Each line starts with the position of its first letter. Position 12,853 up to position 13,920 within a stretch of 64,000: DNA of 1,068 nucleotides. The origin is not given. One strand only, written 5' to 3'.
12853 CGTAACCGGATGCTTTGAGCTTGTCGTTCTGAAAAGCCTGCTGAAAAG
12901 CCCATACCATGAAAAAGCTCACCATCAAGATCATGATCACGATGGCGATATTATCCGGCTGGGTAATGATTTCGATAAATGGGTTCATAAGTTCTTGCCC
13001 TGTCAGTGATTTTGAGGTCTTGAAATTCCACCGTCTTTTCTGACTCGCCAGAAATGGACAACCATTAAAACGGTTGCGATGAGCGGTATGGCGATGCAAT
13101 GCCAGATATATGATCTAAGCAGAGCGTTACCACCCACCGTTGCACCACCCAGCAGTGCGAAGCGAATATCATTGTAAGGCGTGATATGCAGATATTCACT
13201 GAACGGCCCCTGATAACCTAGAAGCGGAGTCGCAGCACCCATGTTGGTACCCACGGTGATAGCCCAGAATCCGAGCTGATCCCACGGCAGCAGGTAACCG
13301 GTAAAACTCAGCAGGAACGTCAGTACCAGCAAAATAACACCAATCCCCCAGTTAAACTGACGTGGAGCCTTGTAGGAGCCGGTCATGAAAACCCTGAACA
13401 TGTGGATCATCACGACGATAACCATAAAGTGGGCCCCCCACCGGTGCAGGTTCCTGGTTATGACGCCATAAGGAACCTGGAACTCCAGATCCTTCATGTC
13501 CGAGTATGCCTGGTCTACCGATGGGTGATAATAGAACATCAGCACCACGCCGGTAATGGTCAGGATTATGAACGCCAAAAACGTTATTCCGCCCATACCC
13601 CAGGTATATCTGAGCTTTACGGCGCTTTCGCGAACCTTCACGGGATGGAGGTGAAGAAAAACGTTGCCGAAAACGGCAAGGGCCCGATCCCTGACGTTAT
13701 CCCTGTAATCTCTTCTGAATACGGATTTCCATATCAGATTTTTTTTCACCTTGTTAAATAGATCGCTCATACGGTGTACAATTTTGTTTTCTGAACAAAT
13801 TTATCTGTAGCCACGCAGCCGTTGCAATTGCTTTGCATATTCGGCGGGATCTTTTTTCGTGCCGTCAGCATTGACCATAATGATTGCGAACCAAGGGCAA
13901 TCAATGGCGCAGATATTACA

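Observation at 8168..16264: Cyc2-like cytochrome-porin, atypical Rieske/cytochrome b module, multihaem and monohaem c cytochromes and a blue-copper protein in one co-oriented block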

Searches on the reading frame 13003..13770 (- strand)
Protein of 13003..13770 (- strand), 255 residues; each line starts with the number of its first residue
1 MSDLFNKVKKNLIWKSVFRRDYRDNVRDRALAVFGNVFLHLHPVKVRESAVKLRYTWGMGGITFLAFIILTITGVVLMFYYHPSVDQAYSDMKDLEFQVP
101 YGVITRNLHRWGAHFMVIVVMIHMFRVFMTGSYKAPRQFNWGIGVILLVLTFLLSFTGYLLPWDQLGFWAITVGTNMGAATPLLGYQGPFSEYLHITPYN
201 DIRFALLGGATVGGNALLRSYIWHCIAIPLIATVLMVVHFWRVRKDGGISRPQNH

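Call 3: search_protein_families(library=pfam, proteins=[window:13003-13770:-], max_evalue=0.01)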
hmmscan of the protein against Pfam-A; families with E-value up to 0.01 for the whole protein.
window:13003-13770:- (255 aa): 4 families
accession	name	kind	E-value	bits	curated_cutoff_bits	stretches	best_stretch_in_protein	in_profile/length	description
PF00033.24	Cytochrome_B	-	6.1e-41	140.8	27.2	1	50-246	7-188/189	Cytochrome b/b6/petB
PF13631.11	Cytochrom_B_N_2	-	5.9e-31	108.1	27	1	114-252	1-125/169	Cytochrome b(N-terminal)/b6/petB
PF14358.11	DUF4405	-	7.8e-09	36.4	26.7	1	62-124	5-62/66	Domain of unknown function (DUF4405)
PF06157.16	DUF973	-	0.00018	21.2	26.4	1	62-161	57-149/309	Protein of unknown function (DUF973)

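Call 4: search_protein_families(library=ncbifam, proteins=[window:13003-13770:-], max_evalue=0.01)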
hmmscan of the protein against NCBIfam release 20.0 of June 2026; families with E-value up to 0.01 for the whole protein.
window:13003-13770:- (255 aa): 4 families
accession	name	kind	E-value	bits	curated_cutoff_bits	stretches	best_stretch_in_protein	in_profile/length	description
NF040969.1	cytb_ExtP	equivalog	8.5e-78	260.9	290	1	34-250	2-204/205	selenite/tellurite reduction operon b-type cytochrome ExtP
NF002990.0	PRK03735.1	subfamily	1.2e-49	169.1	325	1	46-252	31-222/223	cytochrome b6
NF041076.1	cyt_b_SoxC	equivalog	4.5e-26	91.8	740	1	59-241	30-193/542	proton pump complex cytochrome B SoxC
NF050120.1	bc1_QcrB_actin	exception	1.1e-24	87.2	500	1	56-241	25-213/458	cytochrome bc1 complex cytochrome b subunit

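Call 14: find_homologous_proteins(query=window:13003-13770:-, max_evalue=1e-10)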
Query window:13003-13770:- (255 aa): 8000 proteins with E <= 1e-10 among 8000 candidates; the best 120 are listed.
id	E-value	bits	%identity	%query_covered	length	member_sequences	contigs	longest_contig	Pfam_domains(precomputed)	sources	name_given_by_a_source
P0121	1.1e-153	529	87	100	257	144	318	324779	PF14358.12,PF00033.25,PF13631.12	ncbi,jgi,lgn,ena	ncbi:MAG: cytochrome b N-terminal domain-containing protein [Chlorobium sp.]|jgi:quinol-cytochrome o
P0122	1.1e-150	519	87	99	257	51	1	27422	PF14358.12,PF00033.25,PF13631.12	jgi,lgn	jgi:quinol-cytochrome oxidoreductase complex cytochrome b subunit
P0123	2.7e-148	511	85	99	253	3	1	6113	PF14358.12,PF00033.25,PF13631.12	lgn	-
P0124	1.9e-140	485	81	99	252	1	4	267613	PF14358.12,PF00033.25,PF13631.12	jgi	-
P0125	3.6e-140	484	80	99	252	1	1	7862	PF14358.12,PF00033.25,PF13631.12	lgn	-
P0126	4.8e-135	467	75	99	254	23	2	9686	PF14358.12,PF00033.25,PF13631.12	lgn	-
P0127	1.5e-134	466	78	98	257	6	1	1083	PF14358.12,PF00033.25,PF13631.12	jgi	jgi:quinol-cytochrome oxidoreductase complex cytochrome b subunit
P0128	5.5e-133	461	74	100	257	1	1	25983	PF14358.12,PF00033.25,PF13631.12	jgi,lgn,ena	-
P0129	1.1e-132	460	76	100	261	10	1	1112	PF14358.12,PF00033.25,PF13631.12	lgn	-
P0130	6.4e-132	457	75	99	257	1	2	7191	PF14358.12,PF00033.25,PF13631.12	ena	-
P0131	6.6e-132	457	75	100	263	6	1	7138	PF14358.12,PF00033.25,PF13631.12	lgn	-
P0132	1.7e-131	456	74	100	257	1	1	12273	PF14358.12,PF00033.25,PF13631.12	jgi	jgi:quinol-cytochrome oxidoreductase complex cytochrome b subunit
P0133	2.5e-131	455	74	99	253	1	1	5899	PF14358.12,PF00033.25,PF13631.12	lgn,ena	-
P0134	9.0e-131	453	75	100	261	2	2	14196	PF14358.12,PF00033.25,PF13631.12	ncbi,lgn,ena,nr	ncbi:MAG: cytochrome b N-terminal domain-containing protein [Bacteroidetes bacterium]|nr:cytochrome 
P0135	9.9e-131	453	74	99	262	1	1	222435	PF14358.12,PF00033.25,PF13631.12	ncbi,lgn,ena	-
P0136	1.9e-130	452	73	99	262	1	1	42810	PF14358.12,PF00033.25,PF13631.12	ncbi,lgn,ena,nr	ncbi:MAG: DUF4405 domain-containing protein [Candidatus Glassbacteria bacterium]|nr:DUF4405 domain-c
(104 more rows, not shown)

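Call 35: find_encoding_contigs(protein=P0124, flank=10000, max_places=2)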
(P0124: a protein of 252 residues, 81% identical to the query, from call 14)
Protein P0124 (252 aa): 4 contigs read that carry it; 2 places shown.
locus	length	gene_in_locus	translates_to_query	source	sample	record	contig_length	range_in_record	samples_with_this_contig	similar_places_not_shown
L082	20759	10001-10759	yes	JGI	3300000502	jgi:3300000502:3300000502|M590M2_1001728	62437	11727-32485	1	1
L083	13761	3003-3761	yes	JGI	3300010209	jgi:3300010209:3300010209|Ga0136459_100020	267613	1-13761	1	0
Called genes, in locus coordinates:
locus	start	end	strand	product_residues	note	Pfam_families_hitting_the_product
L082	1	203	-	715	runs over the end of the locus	PF07715:Plug, PF00593:TonB_dep_Rec_b-barrel, PF14905:OMP_b-brl_3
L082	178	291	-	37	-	-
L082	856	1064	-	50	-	-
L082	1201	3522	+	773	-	PF08267:Meth_synt_1, PF01717:Meth_synt_2, PF08267:Meth_synt_1 (weak)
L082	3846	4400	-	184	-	PF01885:PTS_2-RNA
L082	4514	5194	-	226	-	-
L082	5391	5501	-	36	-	-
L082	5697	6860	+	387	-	-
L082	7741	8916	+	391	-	-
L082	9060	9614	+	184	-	PF00355:Rieske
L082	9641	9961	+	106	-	PF12838:Fer4_7 (weak), PF13484:Fer4_16 (faint), PF14697:Fer4_21 (weak), PF25160:LdpA_Fe-S-bd (faint), PF00037:Fer4 (weak), PF12797:Fer4_2 (faint), PF12837:Fer4_6 (faint), PF13187:Fer4_9 (weak), +1 more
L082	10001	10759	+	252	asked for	PF00033:Cytochrome_B, PF14358:DUF4405, PF13631:Cytochrom_B_N_2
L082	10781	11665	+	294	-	-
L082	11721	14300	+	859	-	PF02433:FixO (faint), PF14522:Cytochrome_C7 (faint), PF14537:Cytochrom_c3_2 (faint), PF00034:Cytochrom_C, PF13442:Cytochrome_CBB3, PF00034:Cytochrom_C (weak)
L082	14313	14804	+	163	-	PF00034:Cytochrom_C, PF13442:Cytochrome_CBB3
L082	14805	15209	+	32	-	-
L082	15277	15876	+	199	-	PF13620:CarboxypepD_reg, PF14686:fn3_3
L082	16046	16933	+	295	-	-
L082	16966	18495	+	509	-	PF14522:Cytochrome_C7 (faint), PF14537:Cytochrom_c3_2 (faint)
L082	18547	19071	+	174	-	PF00578:AhpC-TSA, PF08534:Redoxin, PF00255:GSHPx (weak), PF00085:Thioredoxin, PF13098:Thioredoxin_2, PF13905:Thioredoxin_8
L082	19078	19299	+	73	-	PF14086:DUF4266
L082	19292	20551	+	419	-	PF12094:DUF3570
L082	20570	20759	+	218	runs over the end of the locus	PF07009:NusG_II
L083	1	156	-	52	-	?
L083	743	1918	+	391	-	-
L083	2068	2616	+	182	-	PF00355:Rieske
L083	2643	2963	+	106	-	PF12838:Fer4_7 (weak), PF13484:Fer4_16 (faint), PF14697:Fer4_21 (weak), PF25160:LdpA_Fe-S-bd (faint), PF00037:Fer4 (weak), PF12797:Fer4_2 (faint), PF12837:Fer4_6 (faint), PF13187:Fer4_9 (weak), +1 more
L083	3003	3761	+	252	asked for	PF00033:Cytochrome_B, PF14358:DUF4405, PF13631:Cytochrom_B_N_2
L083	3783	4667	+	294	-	PF00032:Cytochrom_B_C (weak)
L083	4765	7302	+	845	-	PF02433:FixO (faint), PF14522:Cytochrome_C7 (faint), PF14537:Cytochrom_c3_2 (faint), PF00034:Cytochrom_C, PF13442:Cytochrome_CBB3, PF00034:Cytochrom_C (weak)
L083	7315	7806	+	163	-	PF00034:Cytochrom_C, PF13442:Cytochrome_CBB3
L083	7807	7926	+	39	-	-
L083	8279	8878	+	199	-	PF13620:CarboxypepD_reg, PF14686:fn3_3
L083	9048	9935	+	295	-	-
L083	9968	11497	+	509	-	PF14522:Cytochrome_C7 (faint), PF14537:Cytochrom_c3_2 (faint)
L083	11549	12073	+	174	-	PF00578:AhpC-TSA, PF08534:Redoxin, PF00255:GSHPx (weak), PF00085:Thioredoxin, PF13098:Thioredoxin_2, PF13905:Thioredoxin_8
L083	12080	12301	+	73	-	PF14086:DUF4266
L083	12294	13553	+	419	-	PF12094:DUF3570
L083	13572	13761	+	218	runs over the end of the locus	PF07009:NusG_II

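Call 36: find_encoding_contigs(protein=P0135, flank=10000, max_places=2)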
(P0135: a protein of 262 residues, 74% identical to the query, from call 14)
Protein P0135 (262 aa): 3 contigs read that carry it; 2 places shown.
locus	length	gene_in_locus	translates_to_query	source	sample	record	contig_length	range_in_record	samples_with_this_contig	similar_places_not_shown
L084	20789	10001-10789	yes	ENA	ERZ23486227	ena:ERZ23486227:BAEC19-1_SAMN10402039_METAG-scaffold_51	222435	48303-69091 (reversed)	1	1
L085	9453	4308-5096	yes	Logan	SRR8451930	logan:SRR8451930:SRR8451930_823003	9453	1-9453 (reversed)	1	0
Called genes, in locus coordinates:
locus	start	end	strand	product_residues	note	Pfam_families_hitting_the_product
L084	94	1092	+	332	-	-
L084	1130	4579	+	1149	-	PF00384:Molybdopterin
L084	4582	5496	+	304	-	PF09459:EB_dh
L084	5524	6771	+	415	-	PF13187:Fer4_9 (faint), PF12797:Fer4_2 (faint), PF13237:Fer4_10, PF13247:Fer4_11, PF12838:Fer4_7 (weak)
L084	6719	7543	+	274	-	PF02613:Nitrate_red_del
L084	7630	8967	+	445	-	-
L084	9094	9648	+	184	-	PF00355:Rieske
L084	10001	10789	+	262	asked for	PF00033:Cytochrome_B, PF14358:DUF4405, PF13631:Cytochrom_B_N_2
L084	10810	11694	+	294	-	PF00032:Cytochrom_B_C (weak)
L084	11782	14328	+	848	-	PF02433:FixO (faint), PF14522:Cytochrome_C7 (faint), PF14537:Cytochrom_c3_2 (faint), PF22113:Mtrc-MtrF_II-IV_dom (faint), PF00034:Cytochrom_C, PF13442:Cytochrome_CBB3 (weak), PF00034:Cytochrom_C (weak), PF13442:Cytochrome_CBB3 (weak)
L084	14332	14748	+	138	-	PF13442:Cytochrome_CBB3, PF00034:Cytochrom_C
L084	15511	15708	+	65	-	PF00313:CSD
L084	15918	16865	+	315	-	PF00892:EamA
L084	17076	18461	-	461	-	PF01408:GFO_IDH_MocA, PF22725:GFO_IDH_MocA_C3 (faint)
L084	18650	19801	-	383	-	PF00266:Aminotran_5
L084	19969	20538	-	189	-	PF00210:Ferritin, PF02915:Rubrerythrin, PF23458:DUF7130 (weak), PF21349:RUBY_RBDX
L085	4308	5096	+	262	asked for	PF00033:Cytochrome_B, PF14358:DUF4405, PF13631:Cytochrom_B_N_2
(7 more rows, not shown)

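Call 37: find_encoding_contigs(protein=P0136, flank=10000, max_places=2)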
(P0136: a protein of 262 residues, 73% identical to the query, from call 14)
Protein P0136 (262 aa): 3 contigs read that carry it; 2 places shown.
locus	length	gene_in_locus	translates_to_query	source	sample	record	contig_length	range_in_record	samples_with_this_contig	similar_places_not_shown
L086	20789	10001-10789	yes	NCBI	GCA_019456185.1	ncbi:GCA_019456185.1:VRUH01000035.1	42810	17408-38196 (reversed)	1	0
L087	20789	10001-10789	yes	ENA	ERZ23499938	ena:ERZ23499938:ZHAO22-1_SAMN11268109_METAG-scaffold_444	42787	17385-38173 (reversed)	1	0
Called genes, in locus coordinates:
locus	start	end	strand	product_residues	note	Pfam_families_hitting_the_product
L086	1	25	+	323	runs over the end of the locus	-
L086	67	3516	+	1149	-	PF00384:Molybdopterin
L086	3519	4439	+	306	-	PF09459:EB_dh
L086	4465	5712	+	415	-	PF13187:Fer4_9 (faint), PF12797:Fer4_2 (faint), PF13237:Fer4_10 (weak), PF13247:Fer4_11, PF12838:Fer4_7 (weak)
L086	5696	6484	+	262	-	PF02613:Nitrate_red_del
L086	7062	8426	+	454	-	-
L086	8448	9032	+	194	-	PF13620:CarboxypepD_reg (weak), PF13715:CarbopepD_reg_2 (weak), PF14686:fn3_3 (weak)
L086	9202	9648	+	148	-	PF00355:Rieske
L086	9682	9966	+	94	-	PF12838:Fer4_7 (weak), PF13183:Fer4_8 (faint), PF12797:Fer4_2 (weak), PF00037:Fer4 (weak), PF13237:Fer4_10, PF14697:Fer4_21, PF12838:Fer4_7, PF13187:Fer4_9 (weak), +3 more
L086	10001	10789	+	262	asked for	PF00033:Cytochrome_B, PF14358:DUF4405, PF13631:Cytochrom_B_N_2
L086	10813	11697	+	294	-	PF00032:Cytochrom_B_C (weak)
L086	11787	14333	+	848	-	PF14522:Cytochrome_C7 (faint), PF14537:Cytochrom_c3_2 (faint), PF22113:Mtrc-MtrF_II-IV_dom (faint), PF02433:FixO (faint), PF00034:Cytochrom_C, PF13442:Cytochrome_CBB3 (weak), PF00034:Cytochrom_C, PF13442:Cytochrome_CBB3 (weak)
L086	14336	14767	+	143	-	PF13442:Cytochrome_CBB3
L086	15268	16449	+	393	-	PF02811:PHP (faint)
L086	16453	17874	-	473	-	PF10518:TAT_signal (faint), PF00884:Sulfatase, PF16347:SGSH_C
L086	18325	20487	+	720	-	PF02065:Melibiase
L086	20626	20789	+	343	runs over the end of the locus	-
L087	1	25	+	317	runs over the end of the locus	-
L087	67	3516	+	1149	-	PF00384:Molybdopterin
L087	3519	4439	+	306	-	PF09459:EB_dh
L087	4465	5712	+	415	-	PF13187:Fer4_9 (faint), PF12797:Fer4_2 (faint), PF13237:Fer4_10 (weak), PF13247:Fer4_11, PF12838:Fer4_7 (weak)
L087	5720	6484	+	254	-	PF02613:Nitrate_red_del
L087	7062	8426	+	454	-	-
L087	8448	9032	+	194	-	PF13620:CarboxypepD_reg (weak), PF13715:CarbopepD_reg_2 (weak), PF14686:fn3_3 (weak)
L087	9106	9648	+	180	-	PF00355:Rieske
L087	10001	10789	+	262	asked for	PF00033:Cytochrome_B, PF14358:DUF4405, PF13631:Cytochrom_B_N_2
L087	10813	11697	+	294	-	PF00032:Cytochrom_B_C (weak)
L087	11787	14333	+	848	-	PF14522:Cytochrome_C7 (faint), PF14537:Cytochrom_c3_2 (faint), PF22113:Mtrc-MtrF_II-IV_dom (faint), PF02433:FixO (faint), PF00034:Cytochrom_C, PF13442:Cytochrome_CBB3 (weak), PF00034:Cytochrom_C, PF13442:Cytochrome_CBB3 (weak)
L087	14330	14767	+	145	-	PF13442:Cytochrome_CBB3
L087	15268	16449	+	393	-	PF02811:PHP (faint)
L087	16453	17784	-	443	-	PF10518:TAT_signal (faint), PF00884:Sulfatase, PF16347:SGSH_C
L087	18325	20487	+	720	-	PF02065:Melibiase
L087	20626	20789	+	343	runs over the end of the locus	-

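Call 41: search_solved_structures(query=window:13003-13770:-, max_evalue=0.00001)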
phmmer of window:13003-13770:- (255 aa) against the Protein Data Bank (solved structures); distinct sequences matched with E-value up to 0.00001: 53.
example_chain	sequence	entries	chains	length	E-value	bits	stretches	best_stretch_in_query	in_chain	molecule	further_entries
6rqf_I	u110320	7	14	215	8.4e-41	143.7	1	57-252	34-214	Cytochrome b6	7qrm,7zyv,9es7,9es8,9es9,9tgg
2zt9_A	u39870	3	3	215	7e-40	140.6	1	57-252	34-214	Cytochrome b6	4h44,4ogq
1vf5_A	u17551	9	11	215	1.9e-39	139.3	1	57-252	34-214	CYTOCHROME B6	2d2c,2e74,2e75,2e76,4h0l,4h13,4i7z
1q90_B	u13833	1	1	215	2.2e-39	139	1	57-252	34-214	Cytochrome b6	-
7r0w_I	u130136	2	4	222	3.9e-38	134.9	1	57-252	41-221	Cytochrome b6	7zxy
7jrg_C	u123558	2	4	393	2e-27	99.8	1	52-185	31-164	COB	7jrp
8e73_C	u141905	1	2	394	2e-27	99.8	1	52-185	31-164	COB (cyt b)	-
8bel_C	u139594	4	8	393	1.1e-26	97.4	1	51-185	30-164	Cytochrome b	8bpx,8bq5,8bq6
8zno_C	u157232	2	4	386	2.6e-25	92.9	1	52-185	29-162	Cytochrome b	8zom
2qjp_A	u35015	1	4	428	4.2e-24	88.9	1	53-248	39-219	Cytochrome b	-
2qjk_A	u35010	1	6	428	4.2e-24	88.9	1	53-248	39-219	Cytochrome b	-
5kkz_A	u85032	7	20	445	4.8e-24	88.7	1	53-248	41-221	Cytochrome b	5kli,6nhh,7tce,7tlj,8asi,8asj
2fyn_A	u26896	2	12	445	4.9e-24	88.7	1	53-248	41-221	Cytochrome b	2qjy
6nin_A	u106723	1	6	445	6e-24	88.4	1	53-248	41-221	Cytochrome b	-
8q1b_C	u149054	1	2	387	6.1e-24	88.4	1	52-247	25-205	Cytochrome b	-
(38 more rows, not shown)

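Call 90: search_protein_families(library=ncbifam, proteins=[L086:67-3516:+], max_evalue=0.001)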
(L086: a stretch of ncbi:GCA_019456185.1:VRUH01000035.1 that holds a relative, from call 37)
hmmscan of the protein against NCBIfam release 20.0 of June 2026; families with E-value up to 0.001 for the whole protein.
L086:67-3516:+ (1149 aa): 22 families
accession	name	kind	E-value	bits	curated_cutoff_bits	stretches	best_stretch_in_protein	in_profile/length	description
TIGR03479.1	DMSO_red_II_alp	subfamily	5.1e-113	378.9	984.75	2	261-851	188-775/913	molybdopterin-dependent oxidoreductase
TIGR02166.1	dmsA_ynfE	subfamily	1.5e-49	168.8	777.7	4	267-379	182-298/794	DMSO/selenate family reductase complex A subunit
TIGR01580.1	narG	equivalog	4.4e-49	167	1084.15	3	261-398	209-352/1235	nitrate reductase subunit alpha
NF042978.1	EthbenzDh_ebdA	equivalog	4.7e-49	167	2000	3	294-564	243-485/977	ethylbenzene dehydrogenase subunit alpha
TIGR01591.1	Fdh-alpha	equivalog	5e-39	134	666.25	3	284-380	142-238/672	formate dehydrogenase subunit alpha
NF011566.1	PRK14990.1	exception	2.4e-30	105.2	1600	3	288-379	222-318/814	dimethylsulfoxide reductase subunit A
NF012032.0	PRK15488.1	equivalog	2.4e-29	101.9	694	2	294-380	193-281/759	thiosulfate reductase PhsA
NF041885.1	selenate_YnfE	exception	2.2e-28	98.5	1675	3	291-379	212-305/805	selenate/tellurate reductase subunit YnfE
NF041884.1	selenate_YnfF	exception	9.3e-27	93.3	1650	2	291-379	205-298/798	selenate/tellurate reductase subunit YnfF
TIGR00509.1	bisC_fam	subfamily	1.3e-25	89.8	1017.55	2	634-744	402-511/772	molybdopterin guanine dinucleotide-containing S/N-oxide reductase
TIGR01553.1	formate-DH-alph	equivalog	7.5e-23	80.2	814.2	1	292-390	216-314/1009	formate dehydrogenase-N subunit alpha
NF047855.1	AssmNtatRedNasC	equivalog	3.7e-20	71.8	1100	1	292-380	175-263/708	assimilatory nitrate reductase catalytic subunit NasC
TIGR02164.1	torA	equivalog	9.3e-18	63.7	1465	1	635-745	457-566/824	trimethylamine-N-oxide reductase TorA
NF011682.0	PRK15102.1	equivalog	1.5e-17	63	909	1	635-744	461-569/829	trimethylamine-N-oxide reductase TorA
NF010055.0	PRK13532.1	equivalog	7.4e-16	57.6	904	1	325-743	236-571/830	nitrate reductase catalytic subunit NapA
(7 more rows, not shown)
